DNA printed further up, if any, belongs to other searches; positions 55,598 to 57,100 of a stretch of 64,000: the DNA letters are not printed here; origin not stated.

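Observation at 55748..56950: Family III CoA-transferase translationally coupled to the SdhA-like gene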

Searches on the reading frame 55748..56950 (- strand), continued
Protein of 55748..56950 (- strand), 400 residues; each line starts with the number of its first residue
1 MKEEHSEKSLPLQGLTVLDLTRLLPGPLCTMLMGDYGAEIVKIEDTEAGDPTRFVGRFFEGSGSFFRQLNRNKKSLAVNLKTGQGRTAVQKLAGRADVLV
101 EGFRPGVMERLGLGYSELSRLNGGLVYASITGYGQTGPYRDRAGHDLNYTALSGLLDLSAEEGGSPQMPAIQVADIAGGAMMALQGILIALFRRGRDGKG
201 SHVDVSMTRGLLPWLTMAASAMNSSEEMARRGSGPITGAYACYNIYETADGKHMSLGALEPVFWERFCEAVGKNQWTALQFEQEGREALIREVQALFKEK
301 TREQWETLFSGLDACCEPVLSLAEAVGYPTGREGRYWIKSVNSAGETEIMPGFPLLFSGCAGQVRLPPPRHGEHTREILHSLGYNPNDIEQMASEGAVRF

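Call 27: find_encoding_contigs(protein=P0107, flank=7000, max_places=1)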
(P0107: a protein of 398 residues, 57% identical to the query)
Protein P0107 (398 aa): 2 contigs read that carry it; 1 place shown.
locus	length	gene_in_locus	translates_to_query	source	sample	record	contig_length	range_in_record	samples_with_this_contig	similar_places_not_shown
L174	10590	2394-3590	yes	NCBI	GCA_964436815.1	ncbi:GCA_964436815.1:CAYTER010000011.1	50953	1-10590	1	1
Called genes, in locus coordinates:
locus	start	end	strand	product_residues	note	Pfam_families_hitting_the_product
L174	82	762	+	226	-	PF00111:Fer2 (weak), PF13484:Fer4_16 (faint), PF13183:Fer4_8 (faint), PF13534:Fer4_17 (faint), PF14691:Fer4_20 (weak), PF13237:Fer4_10, PF12838:Fer4_7, PF13187:Fer4_9, +1 more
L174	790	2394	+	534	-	PF00890:FAD_binding_2, PF01266:DAO (weak), PF07992:Pyr_redox_2 (faint)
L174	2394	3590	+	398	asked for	PF02515:CoA_transf_3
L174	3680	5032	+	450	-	PF00202:Aminotran_3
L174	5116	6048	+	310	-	PF02729:OTCace_N, PF00185:OTCace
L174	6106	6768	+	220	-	PF00730:HhH-GPD, PF00633:HHH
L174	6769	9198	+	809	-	PF20437:LonC_helical, PF13654:AAA_32, PF20436:LonB_AAA-LID, PF05362:Lon_C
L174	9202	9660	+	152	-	PF00588:SpoU_methylase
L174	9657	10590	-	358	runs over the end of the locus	PF01594:AI-2E_transport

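Call 28: find_encoding_contigs(protein=P0098, flank=7000, max_places=1)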
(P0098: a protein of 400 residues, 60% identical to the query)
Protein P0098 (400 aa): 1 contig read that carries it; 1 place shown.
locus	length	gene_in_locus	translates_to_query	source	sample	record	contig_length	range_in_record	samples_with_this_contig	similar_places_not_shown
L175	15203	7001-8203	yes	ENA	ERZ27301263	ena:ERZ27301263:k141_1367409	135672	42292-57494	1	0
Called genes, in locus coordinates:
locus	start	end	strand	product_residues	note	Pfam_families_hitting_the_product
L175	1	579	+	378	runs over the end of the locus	PF01855:POR_N, PF17147:PFOR_II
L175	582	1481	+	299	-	PF02775:TPP_enzyme_C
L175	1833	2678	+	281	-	PF05681:Fumerase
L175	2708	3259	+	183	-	PF05683:Fumerase_C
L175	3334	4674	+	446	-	PF00390:malic, PF03949:Malic_M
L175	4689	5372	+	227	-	PF13510:Fer2_4 (weak), PF00111:Fer2 (weak), PF13484:Fer4_16 (faint), PF13183:Fer4_8 (faint), PF14691:Fer4_20 (weak), PF13237:Fer4_10, PF12838:Fer4_7, PF13187:Fer4_9, +2 more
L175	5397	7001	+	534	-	PF00890:FAD_binding_2, PF01266:DAO (weak), PF07992:Pyr_redox_2 (weak)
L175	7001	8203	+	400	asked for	PF02515:CoA_transf_3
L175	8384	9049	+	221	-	PF00730:HhH-GPD, PF00633:HHH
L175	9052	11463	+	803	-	PF20437:LonC_helical, PF13654:AAA_32, PF20436:LonB_AAA-LID, PF05362:Lon_C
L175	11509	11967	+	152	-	PF00588:SpoU_methylase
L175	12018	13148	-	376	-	PF01594:AI-2E_transport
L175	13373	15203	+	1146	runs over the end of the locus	PF02811:PHP, PF07733:DNA_pol3_alpha, PF17657:DNA_pol3_finger, PF14579:HHH_6, PF01336:tRNA_anti-codon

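Call 47: search_protein_families(library=ncbifam, proteins=[L088:797-1855:+, L088:2171-3232:+, L088:3236-3982:+, L088:3983-4519:+, L001:228-815:+, L001:805-2349:+, L001:2352-3494:+], max_evalue=1e-10)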
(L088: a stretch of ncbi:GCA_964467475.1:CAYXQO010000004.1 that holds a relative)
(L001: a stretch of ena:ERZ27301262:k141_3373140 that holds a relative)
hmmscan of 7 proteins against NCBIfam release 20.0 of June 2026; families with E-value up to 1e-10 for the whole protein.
L088:797-1855:+ (352 aa): 5 families
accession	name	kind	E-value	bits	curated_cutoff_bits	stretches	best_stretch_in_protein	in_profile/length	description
NF035922.1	Trp_DH_ScyB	equivalog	2.6e-106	355.5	600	1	6-343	4-341/346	tryptophan dehydrogenase ScyB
NF040817.1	GdhA_Arch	equivalog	1.3e-23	83.9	750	0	31-108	59-132/419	glutamate dehydrogenase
NF041398.1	GluDhGdhB_Halo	equivalog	3.3e-20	72.4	620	1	28-318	53-376/410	glutamate dehydrogenase GdhB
NF006929.0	PRK09414.1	equivalog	1.3e-12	47.4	536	0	200-326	284-414/445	NADP-specific glutamate dehydrogenase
NF010634.0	PRK14031.1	equivalog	4.6e-11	41.9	822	0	200-319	283-402/444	NADP-specific glutamate dehydrogenase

L088:2171-3232:+ (353 aa): 12 families
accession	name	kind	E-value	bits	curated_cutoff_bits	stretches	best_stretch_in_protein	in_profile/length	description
NF005507.0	PRK07119.1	subfamily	5e-163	541.9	399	1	1-350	2-348/352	3-methyl-2-oxobutanoate dehydrogenase subunit VorB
NF006412.0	PRK08659.1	equivalog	9.4e-98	327.9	411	2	3-188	5-190/378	2-oxoacid:acceptor oxidoreductase subunit alpha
TIGR03710.1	OAFO_sf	subfamily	2.9e-72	244.1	482.75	1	3-321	193-536/561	2-oxoacid:acceptor oxidoreductase subunit alpha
NF007206.0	PRK09627.1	equivalog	1.8e-69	234.5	579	2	5-186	4-186/375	2-oxoglutarate synthase subunit alpha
NF041170.1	Oxoac_fdxalpha_Archa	equivalog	4.1e-46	157.6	800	1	5-185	237-428/636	2-oxoacid:ferredoxin oxidoreductase subunit alpha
NF007201.0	PRK09622.1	equivalog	4.5e-26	91.7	590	1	4-174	11-179/405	2-oxoacid:ferredoxin oxidoreductase subunit alpha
NF040682.1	PorA_Arch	equivalog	3e-25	89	550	1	3-297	3-308/387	pyruvate synthase subunit PorA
NF006232.0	PRK08366.1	equivalog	1.5e-23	83.1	646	1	3-310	7-325/394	2-ketoisovalerate ferredoxin oxidoreductase subunit alpha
NF006233.0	PRK08367.1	equivalog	7.1e-23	81.1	625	1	3-301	4-313/394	pyruvate ferredoxin oxidoreductase subunit alpha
NF045764.1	PhenlGlyoxDHPadG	equivalog_domain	2.2e-21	75.8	700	1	6-200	5-198/398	NADH-dependent phenylglyoxylate dehydrogenase subunit alpha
TIGR03336.1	IOR_alpha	equivalog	3.7e-21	75.1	650.9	1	3-341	2-321/595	indolepyruvate ferredoxin oxidoreductase subunit alpha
NF045791.1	OxalOxredalpha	equivalog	9.6e-17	61.1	500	0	6-190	7-190/395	oxalate oxidoreductase subunit alpha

L088:3236-3982:+ (248 aa): 8 families
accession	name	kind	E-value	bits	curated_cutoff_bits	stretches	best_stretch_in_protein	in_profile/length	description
NF008820.0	PRK11866.1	equivalog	7.5e-34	117.4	402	1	13-218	12-206/287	2-oxoacid ferredoxin oxidoreductase subunit beta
NF007207.0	PRK09628.1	equivalog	4.3e-31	108.6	364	1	17-237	17-231/277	2-oxoglutarate ferredoxin oxidoreductase subunit beta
TIGR02177.1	PorB_KorB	subfamily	4.3e-31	108.4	261.9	1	17-232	2-203/286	2-oxoacid:acceptor oxidoreductase, beta subunit, pyruvate/2-ketoisovalerate family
NF041171.1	Oxoac_fdxbeta_Archa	equivalog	3.8e-28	98.6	423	1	16-231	3-204/296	2-oxoacid:ferredoxin oxidoreductase subunit beta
NF008821.0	PRK11869.1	equivalog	8.1e-26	90.5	438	1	13-231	11-215/286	2-oxoacid ferredoxin oxidoreductase subunit beta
NF008819.1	PRK11865.1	equivalog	1.2e-19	70.7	405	1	15-226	17-225/300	pyruvate synthase subunit PorB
NF008818.0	PRK11864.1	subfamily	1.8e-19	70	405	1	17-226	19-221/300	3-methyl-2-oxobutanoate dehydrogenase subunit beta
NF045766.1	PhenlGlyoxDHPadI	equivalog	1.4e-12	47.1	700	1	87-226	233-367/443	NADH-dependent phenylglyoxylate dehydrogenase subunit beta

L088:3983-4519:+ (178 aa): 14 families
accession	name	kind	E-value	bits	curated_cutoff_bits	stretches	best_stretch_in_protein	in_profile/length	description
NF006323.0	PRK08537.1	equivalog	1.1e-32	112.8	235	1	7-177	6-177/181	2-oxoacid:ferredoxin oxidoreductase subunit gamma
TIGR02175.1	PorC_KorC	subfamily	5.1e-29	101.3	81.1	1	9-177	7-174/177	2-oxoacid:acceptor oxidoreductase, gamma subunit, pyruvate/2-ketoisovalerate family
NF040683.1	PorC_Meth_Thtga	equivalog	8.1e-22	77.8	270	1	8-162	6-160/177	pyruvate synthase subunit PorC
NF006321.0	PRK08534.1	equivalog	2.9e-21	76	225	1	8-159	6-161/181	pyruvate ferredoxin oxidoreductase subunit gamma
NF045762.1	PhenlGlyoxDHPadE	equivalog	8.8e-21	74.6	300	1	7-176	5-177/187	NADH-dependent phenylglyoxylate dehydrogenase subunit gamma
TIGR03710.1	OAFO_sf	subfamily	1.2e-20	73.6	482.75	1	7-177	5-172/561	2-oxoacid:acceptor oxidoreductase subunit alpha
NF005324.0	PRK06853.1-4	equivalog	4.7e-20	72.3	222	1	7-177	6-188/196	indolepyruvate oxidoreductase subunit beta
NF005325.0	PRK06853.1-5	equivalog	5.9e-17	62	230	0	104-177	121-190/192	indolepyruvate oxidoreductase subunit beta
NF006211.0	PRK08338.1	equivalog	1.1e-16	60.8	239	1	8-176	5-166/170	2-oxoacid:ferredoxin oxidoreductase subunit gamma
NF005322.0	PRK06853.1-2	equivalog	1.5e-16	60.7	237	0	107-177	126-192/197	indolepyruvate oxidoreductase subunit beta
NF004916.0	PRK06274.1-2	equivalog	1.9e-15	57.4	227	1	8-177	7-175/178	indolepyruvate oxidoreductase subunit beta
NF010632.0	PRK14029.1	equivalog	2.6e-15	56.5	335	1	9-159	7-164/185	pyruvate/ketoisovalerate ferredoxin oxidoreductase subunit gamma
NF005323.0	PRK06853.1-3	equivalog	2.5e-14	53.7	238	0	109-178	130-195/197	indolepyruvate oxidoreductase subunit beta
NF006275.0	PRK08441.1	equivalog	2.7e-14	53.1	216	1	8-175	7-175/185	2-oxoglutarate-acceptor oxidoreductase subunit OorC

L001:228-815:+ (195 aa): 12 families
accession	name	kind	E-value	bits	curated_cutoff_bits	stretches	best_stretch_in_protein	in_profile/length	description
TIGR02175.1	PorC_KorC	subfamily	8.7e-50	168.9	81.1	1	4-188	1-176/177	2-oxoacid:acceptor oxidoreductase, gamma subunit, pyruvate/2-ketoisovalerate family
NF006321.0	PRK08534.1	equivalog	4.7e-47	160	225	1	4-190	1-180/181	pyruvate ferredoxin oxidoreductase subunit gamma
NF040683.1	PorC_Meth_Thtga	equivalog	2.1e-45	154.6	270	1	4-189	1-175/177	pyruvate synthase subunit PorC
NF010632.0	PRK14029.1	equivalog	6.9e-42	143.2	335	1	4-186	1-179/185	pyruvate/ketoisovalerate ferredoxin oxidoreductase subunit gamma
NF045762.1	PhenlGlyoxDHPadE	equivalog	2.7e-38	131.7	300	1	4-186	1-178/187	NADH-dependent phenylglyoxylate dehydrogenase subunit gamma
NF004497.0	PRK05844.1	equivalog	6.7e-23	81.3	243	1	4-187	1-185/186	pyruvate flavodoxin oxidoreductase subunit gamma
NF006323.0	PRK08537.1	equivalog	1.8e-17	63.3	235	1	6-189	4-180/181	2-oxoacid:ferredoxin oxidoreductase subunit gamma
TIGR03710.1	OAFO_sf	subfamily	1.9e-16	59.7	482.75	1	6-192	3-178/561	2-oxoacid:acceptor oxidoreductase subunit alpha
NF005322.0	PRK06853.1-2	equivalog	2e-15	57.1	237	1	5-188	6-194/197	indolepyruvate oxidoreductase subunit beta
NF005323.0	PRK06853.1-3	equivalog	6.1e-12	45.9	238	0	112-188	124-196/197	indolepyruvate oxidoreductase subunit beta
NF005325.0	PRK06853.1-5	equivalog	9.5e-12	45.1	230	1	8-186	7-190/192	indolepyruvate oxidoreductase subunit beta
TIGR03334.1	IOR_beta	equivalog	1.7e-11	44.4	205.8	0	9-183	5-187/189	indolepyruvate ferredoxin oxidoreductase subunit beta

L001:805-2349:+ (514 aa): 24 families
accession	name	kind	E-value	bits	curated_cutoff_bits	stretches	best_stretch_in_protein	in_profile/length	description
NF009410.0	PRK12771.1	subfamily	3.8e-126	421.9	516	2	22-441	31-471/566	NAD(P)-binding protein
TIGR03315.1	Se_ygfK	equivalog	1.3e-88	297.6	835.3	1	39-505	445-935/1012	putative selenate reductase subunit YgfK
NF009454.0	PRK12814.1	equivalog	2.2e-80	270.8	916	1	39-371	102-440/657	putative NADPH-dependent glutamate synthase small subunit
NF009414.0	PRK12778.1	equivalog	3.5e-70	237.2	1103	1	39-413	337-749/752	bifunctional dihydroorotate dehydrogenase B NAD binding subunit/NADPH-dependent glutamate synthase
TIGR01316.1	gltA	equivalog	8.4e-67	225.9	471.75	1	39-411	36-447/449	NADPH-dependent glutamate synthase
TIGR01318.1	gltD_gamma_fam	subfamily_domain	4.6e-64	216.7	482.95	1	39-329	48-352/467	glutamate synthase, small subunit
NF010590.0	PRK13984.1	equivalog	6.4e-62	209.5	946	1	41-388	198-563/611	putative oxidoreductase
NF009408.0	PRK12769.1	equivalog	8.2e-60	202.6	1003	1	39-328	234-537/659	formate-dependent uric acid utilization protein AegA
TIGR01317.1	GOGAT_sm_gam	subfamily_domain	1.3e-53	182.6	447.7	1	41-280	52-305/485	glutamate synthase small subunit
NF009413.0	PRK12775.1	equivalog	4.8e-51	173.6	1895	1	40-367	340-685/1006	putative trifunctional 2-polyprenylphenol hydroxylase/glutamate synthase subunit beta/ferritin domain-containing protein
NF009451.0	PRK12809.1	equivalog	3.8e-50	170.8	1154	1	39-328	217-522/639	formate-dependent uric acid utilization protein YgfT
NF009409.0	PRK12770.1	subfamily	1e-48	166.2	343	1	123-411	13-348/360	putative glutamate synthase subunit beta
NF009415.0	PRK12779.1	equivalog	5.1e-43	147.1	1519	1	41-336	210-525/944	putative bifunctional glutamate synthase subunit beta/2-polyprenylphenol hydroxylase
NF045663.1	diclust_near_Sec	equivalog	9.4e-42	143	530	1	36-226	15-202/759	pyridine nucleotide-disulfide oxidoreductase/dicluster-binding protein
NF045599.1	bili_reduct_long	exception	3.5e-17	61.9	750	1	91-409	344-641/641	bilirubin reductase, long form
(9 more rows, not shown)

L001:2352-3494:+ (380 aa): 13 families
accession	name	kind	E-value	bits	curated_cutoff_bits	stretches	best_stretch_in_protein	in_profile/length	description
NF040682.1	PorA_Arch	equivalog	1.5e-103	346.7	550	1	4-374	4-381/387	pyruvate synthase subunit PorA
NF006232.0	PRK08366.1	equivalog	5.4e-91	305.1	646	1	5-366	9-375/394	2-ketoisovalerate ferredoxin oxidoreductase subunit alpha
NF006233.0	PRK08367.1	equivalog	1.3e-78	264.6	625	1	5-364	6-371/394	pyruvate ferredoxin oxidoreductase subunit alpha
NF007201.0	PRK09622.1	equivalog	9.2e-69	232.3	590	1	4-368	11-381/405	2-oxoacid:ferredoxin oxidoreductase subunit alpha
NF045764.1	PhenlGlyoxDHPadG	equivalog_domain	3.1e-65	220.2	700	1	6-366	5-380/398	NADH-dependent phenylglyoxylate dehydrogenase subunit alpha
NF045791.1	OxalOxredalpha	equivalog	1.7e-58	198.6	500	1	5-345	6-354/395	oxalate oxidoreductase subunit alpha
NF005507.0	PRK07119.1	subfamily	3.7e-36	124.7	399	1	4-317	5-308/352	3-methyl-2-oxobutanoate dehydrogenase subunit VorB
NF006412.0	PRK08659.1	equivalog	3.4e-34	118.7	411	1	4-317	6-336/378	2-oxoacid:acceptor oxidoreductase subunit alpha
TIGR02176.1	pyruv_ox_red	equivalog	1.7e-33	115.7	911.35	1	5-342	3-354/1167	pyruvate:ferredoxin (flavodoxin) oxidoreductase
TIGR03710.1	OAFO_sf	subfamily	1.2e-30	106.7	482.75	1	5-185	195-378/561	2-oxoacid:acceptor oxidoreductase subunit alpha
NF007206.0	PRK09627.1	equivalog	2.4e-22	79.4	579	1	6-188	5-191/375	2-oxoglutarate synthase subunit alpha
NF041170.1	Oxoac_fdxalpha_Archa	equivalog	6.3e-21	74.3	800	1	6-109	238-350/636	2-oxoacid:ferredoxin oxidoreductase subunit alpha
TIGR03336.1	IOR_alpha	equivalog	4.6e-13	48.4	650.9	1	4-182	3-178/595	indolepyruvate ferredoxin oxidoreductase subunit alpha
